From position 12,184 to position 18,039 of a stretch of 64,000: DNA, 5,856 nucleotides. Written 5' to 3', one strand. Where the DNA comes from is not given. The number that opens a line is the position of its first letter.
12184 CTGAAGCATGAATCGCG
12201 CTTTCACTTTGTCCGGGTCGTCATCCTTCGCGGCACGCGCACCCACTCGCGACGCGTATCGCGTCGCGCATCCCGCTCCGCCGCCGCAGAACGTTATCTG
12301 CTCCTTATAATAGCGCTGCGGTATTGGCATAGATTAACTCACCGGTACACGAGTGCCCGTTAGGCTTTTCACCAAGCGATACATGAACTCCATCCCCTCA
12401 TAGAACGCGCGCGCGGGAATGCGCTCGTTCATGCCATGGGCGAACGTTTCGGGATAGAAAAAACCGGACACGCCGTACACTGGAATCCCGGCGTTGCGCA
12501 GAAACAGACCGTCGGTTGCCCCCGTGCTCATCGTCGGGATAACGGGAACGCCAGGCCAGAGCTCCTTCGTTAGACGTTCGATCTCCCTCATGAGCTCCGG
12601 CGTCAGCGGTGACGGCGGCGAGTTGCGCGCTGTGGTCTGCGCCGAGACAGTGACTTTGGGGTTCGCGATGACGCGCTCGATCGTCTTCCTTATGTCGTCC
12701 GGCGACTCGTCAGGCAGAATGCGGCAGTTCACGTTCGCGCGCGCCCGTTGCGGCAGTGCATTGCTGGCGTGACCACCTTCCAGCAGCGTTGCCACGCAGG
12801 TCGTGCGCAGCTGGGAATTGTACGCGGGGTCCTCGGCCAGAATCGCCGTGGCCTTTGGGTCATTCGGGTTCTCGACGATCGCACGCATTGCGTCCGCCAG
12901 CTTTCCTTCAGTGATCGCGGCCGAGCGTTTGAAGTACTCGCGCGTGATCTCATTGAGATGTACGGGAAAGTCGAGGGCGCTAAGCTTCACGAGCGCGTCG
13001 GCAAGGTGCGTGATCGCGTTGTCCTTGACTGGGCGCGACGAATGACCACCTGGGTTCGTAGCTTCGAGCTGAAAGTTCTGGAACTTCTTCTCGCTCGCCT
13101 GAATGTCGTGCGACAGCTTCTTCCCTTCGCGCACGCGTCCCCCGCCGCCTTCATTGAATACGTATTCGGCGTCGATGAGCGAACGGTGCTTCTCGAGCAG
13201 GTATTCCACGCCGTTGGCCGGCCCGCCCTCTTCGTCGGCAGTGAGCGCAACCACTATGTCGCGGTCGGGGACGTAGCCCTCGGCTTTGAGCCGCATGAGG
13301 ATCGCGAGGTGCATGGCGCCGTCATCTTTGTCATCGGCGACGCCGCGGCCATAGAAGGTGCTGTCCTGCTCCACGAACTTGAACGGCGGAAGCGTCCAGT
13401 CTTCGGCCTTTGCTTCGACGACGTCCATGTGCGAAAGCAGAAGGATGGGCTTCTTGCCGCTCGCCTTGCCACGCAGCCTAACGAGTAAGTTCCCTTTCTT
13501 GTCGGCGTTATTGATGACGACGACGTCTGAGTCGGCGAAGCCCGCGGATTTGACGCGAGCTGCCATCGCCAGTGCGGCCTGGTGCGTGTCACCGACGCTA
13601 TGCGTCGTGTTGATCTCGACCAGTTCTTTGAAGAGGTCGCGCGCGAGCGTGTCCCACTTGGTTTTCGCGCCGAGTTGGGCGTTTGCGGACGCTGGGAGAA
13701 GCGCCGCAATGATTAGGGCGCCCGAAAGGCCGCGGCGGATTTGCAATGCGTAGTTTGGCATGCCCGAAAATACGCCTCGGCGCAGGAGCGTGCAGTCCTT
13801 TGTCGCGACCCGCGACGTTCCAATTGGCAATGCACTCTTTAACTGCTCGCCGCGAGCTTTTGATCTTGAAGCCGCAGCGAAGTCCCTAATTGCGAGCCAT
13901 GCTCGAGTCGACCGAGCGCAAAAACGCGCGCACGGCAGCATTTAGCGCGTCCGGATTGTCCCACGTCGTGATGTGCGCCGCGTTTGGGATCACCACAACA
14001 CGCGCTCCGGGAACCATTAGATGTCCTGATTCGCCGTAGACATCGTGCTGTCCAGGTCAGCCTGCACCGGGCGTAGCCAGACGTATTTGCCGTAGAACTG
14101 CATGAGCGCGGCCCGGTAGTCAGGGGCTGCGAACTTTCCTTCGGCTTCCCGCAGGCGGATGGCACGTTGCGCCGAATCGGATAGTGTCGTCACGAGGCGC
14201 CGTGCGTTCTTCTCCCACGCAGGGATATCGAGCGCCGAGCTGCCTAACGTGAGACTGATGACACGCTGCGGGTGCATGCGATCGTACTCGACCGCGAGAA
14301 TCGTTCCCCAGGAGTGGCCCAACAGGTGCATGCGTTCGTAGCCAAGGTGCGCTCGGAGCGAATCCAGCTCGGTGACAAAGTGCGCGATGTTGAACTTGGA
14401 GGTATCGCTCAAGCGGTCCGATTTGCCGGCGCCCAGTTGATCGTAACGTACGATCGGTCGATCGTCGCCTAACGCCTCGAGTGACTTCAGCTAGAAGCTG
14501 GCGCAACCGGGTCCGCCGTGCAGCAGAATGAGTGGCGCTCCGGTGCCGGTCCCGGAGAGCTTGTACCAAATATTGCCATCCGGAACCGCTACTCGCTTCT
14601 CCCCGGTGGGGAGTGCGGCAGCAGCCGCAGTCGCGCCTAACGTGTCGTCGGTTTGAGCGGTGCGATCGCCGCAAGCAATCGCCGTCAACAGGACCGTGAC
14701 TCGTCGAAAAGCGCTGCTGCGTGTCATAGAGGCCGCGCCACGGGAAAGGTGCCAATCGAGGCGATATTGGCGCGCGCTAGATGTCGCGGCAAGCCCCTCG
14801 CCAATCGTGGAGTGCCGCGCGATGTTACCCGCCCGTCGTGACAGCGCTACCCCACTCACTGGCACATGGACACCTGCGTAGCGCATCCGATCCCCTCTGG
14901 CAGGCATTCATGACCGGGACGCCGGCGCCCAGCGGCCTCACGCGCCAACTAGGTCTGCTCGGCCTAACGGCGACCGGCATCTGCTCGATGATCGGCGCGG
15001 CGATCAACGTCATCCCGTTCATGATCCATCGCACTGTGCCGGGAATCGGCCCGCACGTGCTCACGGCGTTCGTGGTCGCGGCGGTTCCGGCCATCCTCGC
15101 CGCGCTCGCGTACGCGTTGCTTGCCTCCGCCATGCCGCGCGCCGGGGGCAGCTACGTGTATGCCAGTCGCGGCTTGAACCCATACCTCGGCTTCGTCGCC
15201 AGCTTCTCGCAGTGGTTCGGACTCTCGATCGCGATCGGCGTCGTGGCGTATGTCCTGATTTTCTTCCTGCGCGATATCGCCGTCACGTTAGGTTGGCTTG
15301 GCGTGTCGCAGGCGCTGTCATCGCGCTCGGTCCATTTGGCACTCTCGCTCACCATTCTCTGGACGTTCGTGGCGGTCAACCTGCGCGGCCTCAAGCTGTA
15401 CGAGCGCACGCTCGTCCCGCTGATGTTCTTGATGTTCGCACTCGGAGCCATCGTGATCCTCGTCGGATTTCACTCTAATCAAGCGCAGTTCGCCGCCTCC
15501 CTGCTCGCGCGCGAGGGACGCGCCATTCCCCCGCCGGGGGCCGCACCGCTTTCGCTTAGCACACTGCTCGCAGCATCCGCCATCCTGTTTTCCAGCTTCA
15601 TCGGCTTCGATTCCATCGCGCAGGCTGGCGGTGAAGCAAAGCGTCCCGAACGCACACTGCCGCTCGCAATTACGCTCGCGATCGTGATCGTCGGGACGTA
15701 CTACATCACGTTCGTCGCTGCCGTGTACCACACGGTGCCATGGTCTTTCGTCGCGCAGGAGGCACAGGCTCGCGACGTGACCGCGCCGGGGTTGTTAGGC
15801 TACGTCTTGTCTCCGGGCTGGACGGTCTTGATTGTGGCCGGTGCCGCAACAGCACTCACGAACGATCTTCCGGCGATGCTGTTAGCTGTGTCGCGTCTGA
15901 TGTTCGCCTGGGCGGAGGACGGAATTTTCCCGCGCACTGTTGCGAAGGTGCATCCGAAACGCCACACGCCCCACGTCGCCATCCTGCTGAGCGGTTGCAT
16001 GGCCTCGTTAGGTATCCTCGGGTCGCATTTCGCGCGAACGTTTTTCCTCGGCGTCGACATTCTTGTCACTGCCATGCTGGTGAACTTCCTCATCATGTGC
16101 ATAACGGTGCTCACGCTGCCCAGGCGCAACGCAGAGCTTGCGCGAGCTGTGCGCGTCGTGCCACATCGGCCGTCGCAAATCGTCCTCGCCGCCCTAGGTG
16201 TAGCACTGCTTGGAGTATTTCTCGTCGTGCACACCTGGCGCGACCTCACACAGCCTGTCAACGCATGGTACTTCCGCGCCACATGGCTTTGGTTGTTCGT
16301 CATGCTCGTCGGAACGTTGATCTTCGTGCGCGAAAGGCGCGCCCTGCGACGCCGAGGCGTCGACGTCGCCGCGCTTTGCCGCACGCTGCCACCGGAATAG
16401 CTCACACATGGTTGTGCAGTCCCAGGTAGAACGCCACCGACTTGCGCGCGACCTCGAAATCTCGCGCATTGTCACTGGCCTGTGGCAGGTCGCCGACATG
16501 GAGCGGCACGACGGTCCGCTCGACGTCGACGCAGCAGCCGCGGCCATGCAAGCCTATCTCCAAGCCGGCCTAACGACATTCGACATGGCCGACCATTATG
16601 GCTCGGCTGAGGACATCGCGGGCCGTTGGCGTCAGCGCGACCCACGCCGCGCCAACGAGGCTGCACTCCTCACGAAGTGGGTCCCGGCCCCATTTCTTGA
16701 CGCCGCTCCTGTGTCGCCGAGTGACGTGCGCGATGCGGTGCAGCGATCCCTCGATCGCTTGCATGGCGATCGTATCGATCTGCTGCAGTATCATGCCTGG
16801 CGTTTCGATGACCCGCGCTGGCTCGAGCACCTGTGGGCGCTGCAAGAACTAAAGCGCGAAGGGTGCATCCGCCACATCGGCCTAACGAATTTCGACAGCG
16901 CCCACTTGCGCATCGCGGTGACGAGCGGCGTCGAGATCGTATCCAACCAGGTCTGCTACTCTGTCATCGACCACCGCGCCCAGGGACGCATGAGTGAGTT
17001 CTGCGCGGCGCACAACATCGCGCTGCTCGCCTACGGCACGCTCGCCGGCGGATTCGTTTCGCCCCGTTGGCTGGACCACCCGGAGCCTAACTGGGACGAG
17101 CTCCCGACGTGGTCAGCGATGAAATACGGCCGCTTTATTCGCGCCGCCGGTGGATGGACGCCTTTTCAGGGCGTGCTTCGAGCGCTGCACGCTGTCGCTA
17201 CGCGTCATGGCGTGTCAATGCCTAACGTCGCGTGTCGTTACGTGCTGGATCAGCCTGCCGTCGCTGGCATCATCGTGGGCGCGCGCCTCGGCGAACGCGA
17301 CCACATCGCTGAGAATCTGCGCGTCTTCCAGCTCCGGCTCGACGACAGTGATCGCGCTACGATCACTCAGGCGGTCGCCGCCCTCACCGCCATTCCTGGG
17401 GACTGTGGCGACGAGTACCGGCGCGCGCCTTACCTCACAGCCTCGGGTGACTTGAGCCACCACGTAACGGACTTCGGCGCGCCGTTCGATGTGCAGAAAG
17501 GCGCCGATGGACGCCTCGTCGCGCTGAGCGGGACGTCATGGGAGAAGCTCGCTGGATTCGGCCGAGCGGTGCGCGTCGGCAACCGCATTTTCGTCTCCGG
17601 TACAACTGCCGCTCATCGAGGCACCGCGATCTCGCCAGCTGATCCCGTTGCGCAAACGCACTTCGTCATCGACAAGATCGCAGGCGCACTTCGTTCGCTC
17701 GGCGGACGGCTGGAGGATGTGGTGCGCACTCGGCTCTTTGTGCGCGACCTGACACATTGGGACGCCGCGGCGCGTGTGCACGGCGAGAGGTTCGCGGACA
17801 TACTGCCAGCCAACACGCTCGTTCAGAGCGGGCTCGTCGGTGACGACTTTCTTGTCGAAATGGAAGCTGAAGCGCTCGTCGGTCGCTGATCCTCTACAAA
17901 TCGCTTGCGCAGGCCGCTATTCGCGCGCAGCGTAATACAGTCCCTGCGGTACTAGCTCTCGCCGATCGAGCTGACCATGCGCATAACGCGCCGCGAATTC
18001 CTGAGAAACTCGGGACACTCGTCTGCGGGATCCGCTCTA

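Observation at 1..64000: Hyper-abundant non-palindromic word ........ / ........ saturating genes and spacers (DUS/USS-like or HIP-like)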

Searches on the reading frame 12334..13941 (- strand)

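Call 7: search_protein_families(library=ncbifam, proteins=[window:12334-13941:-])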
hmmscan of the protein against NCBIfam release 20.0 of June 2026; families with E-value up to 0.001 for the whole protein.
window:12334-13941:- (535 aa): 46 families (the best 25 are shown)
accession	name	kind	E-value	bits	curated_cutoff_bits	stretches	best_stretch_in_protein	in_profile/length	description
NF006596.0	PRK09133.1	subfamily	3.8e-190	632.4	349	1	73-529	12-472/474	hypothetical protein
NF005913.0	PRK07906.1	subfamily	8.7e-69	232.2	382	1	101-525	18-440/442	hypothetical protein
NF006113.0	PRK08262.1-4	equivalog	1.2e-42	146.3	503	1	150-529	113-507/510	M20 family peptidase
TIGR01910.1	DapE-ArgE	subfamily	5.4e-37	127.9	217.6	1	103-515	3-369/373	ArgE/DapE family deacylase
NF006111.0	PRK08262.1-1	equivalog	3e-36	125.1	825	1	110-528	63-492/493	M20 family peptidase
NF006399.0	PRK08651.1-2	equivalog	4.2e-34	118.2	381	1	103-526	9-403/405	succinyl-diaminopimelate desuccinylase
TIGR01880.1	Ac-peptdase-euk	subfamily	2.3e-30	105.6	338.6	2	102-320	14-226/401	N-acyl-aliphatic-L-amino acid amidohydrolase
NF006112.0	PRK08262.1-3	equivalog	4.5e-30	104.7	510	1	150-526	105-488/492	M20 family peptidase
NF010589.0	PRK13983.1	equivalog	8.1e-30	104.1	333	2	125-314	44-233/409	M20 family metallo-hydrolase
NF005710.0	PRK07522.1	subfamily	2e-27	96.4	412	2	98-254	8-157/391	acetylornithine deacetylase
NF006365.0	PRK08588.1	subfamily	2.8e-23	82.9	289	1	143-519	47-372/383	succinyl-diaminopimelate desuccinylase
NF005914.0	PRK07907.1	subfamily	3.5e-23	82.2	300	1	94-260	15-180/456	hypothetical protein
NF009557.0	PRK13009.1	equivalog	1.3e-21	77.2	284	2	115-252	17-149/377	succinyl-diaminopimelate desuccinylase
TIGR01892.1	AcOrn-deacetyl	equivalog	1.3e-21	77.1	297.7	1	103-329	2-212/365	acetylornithine deacetylase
NF006400.0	PRK08651.1-3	equivalog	2.3e-20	72.8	374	2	97-261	9-179/410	succinyl-diaminopimelate desuccinylase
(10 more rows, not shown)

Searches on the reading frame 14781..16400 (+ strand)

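Call 7: search_protein_families(library=ncbifam, proteins=[window:14781-16400:+])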
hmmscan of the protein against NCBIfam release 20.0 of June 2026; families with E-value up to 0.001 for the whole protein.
window:14781-16400:+ (539 aa): 20 families
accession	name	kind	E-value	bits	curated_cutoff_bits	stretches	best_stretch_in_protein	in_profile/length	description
TIGR00909.1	2A0306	subfamily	5.7e-58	196.9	556.8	1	53-489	1-412/429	amino acid transporter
NF053761.1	BrChAATpBcaP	equivalog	3.2e-35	122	690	1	48-488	15-436/460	branched-chain amino acid transporter BcaP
TIGR00906.1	2A0303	subfamily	1.4e-29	103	681.7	1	51-446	27-426/602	cationic amino acid transport permease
TIGR00905.1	2A0302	subfamily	5.4e-23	81.5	409.05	1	54-473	6-402/473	basic amino acid/polyamine antiporter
TIGR00911.1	2A0308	subfamily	4e-17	61.9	701.8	1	53-464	44-434/505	L-type amino acid transporter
NF007929.0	PRK10644.1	equivalog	8.8e-16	57.6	574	1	55-453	8-382/445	arginine/agmatine antiporter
TIGR01773.1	GABAperm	equivalog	2.5e-14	52.9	678.1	1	61-446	18-385/452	GABA permease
TIGR00908.1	2A0305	equivalog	1e-13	51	381.75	1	88-488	38-408/442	ethanolamine permease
NF008466.1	PRK11357.1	equivalog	2.7e-12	46.4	800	1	53-430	6-362/446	fructoselysine/psicoselysine transporter FrlA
NF007754.0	PRK10435.1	equivalog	1.5e-10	40.7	585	1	54-434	4-361/443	cadaverine/lysine antiporter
NF008245.0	PRK11021.1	equivalog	3.2e-10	39.6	284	1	56-418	7-338/419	L-methionine/branched-chain amino acid transporter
NF047867.1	AA_transp_ThrP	exception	4.7e-10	39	850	1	71-406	22-341/461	bifunctional threonine/serine APC transporter ThrP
NF008016.0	PRK10746.1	equivalog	1.1e-09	37.9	799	1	71-407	22-342/461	amino acid permease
NF008272.0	PRK11049.1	equivalog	1.5e-09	37.4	732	1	71-521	33-465/470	D-serine/D-alanine/glycine transporter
TIGR04298.1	his_histam_anti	equivalog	1.7e-09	37.4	750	1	57-438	2-364/429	histidine-histamine antiporter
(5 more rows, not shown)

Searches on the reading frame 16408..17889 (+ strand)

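Call 7: search_protein_families(library=ncbifam, proteins=[window:16408-17889:+])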
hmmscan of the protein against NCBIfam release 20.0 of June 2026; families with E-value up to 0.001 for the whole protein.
window:16408-17889:+ (493 aa): 8 families
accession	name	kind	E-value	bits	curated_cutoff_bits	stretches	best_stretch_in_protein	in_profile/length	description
NF049922.1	MethglyxlRedYdjG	equivalog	5.4e-19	68.4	550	1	102-324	109-322/326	NADH-dependent methylglyoxal reductase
NF007695.0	PRK10376.1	subfamily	2.3e-16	59.7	280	1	10-216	10-218/290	oxidoreductase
NF008598.0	PRK11565.1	equivalog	6.1e-14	51.7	425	1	43-215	30-192/275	2,5-didehydrogluconate reductase DkgA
NF007912.0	PRK10625.1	equivalog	1.9e-13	50.5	415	1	106-319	109-334/346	NADP(H)-dependent aldo-keto reductase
TIGR03610.1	RutC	equivalog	3.8e-13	49.6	169.1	1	375-489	10-124/127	pyrimidine utilization protein C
NF008377.0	PRK11172.1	equivalog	4.2e-11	42.6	327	1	105-215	73-184/267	2,5-didehydrogluconate reductase DkgB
TIGR00004.1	TIGR00004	subfamily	4.2e-10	39.9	106.25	1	382-489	14-123/125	Rid family detoxifying hydrolase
TIGR01293.1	Kv_beta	subfamily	7.1e-05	22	365.4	1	16-312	11-306/319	voltage-dependent potassium channel subunit beta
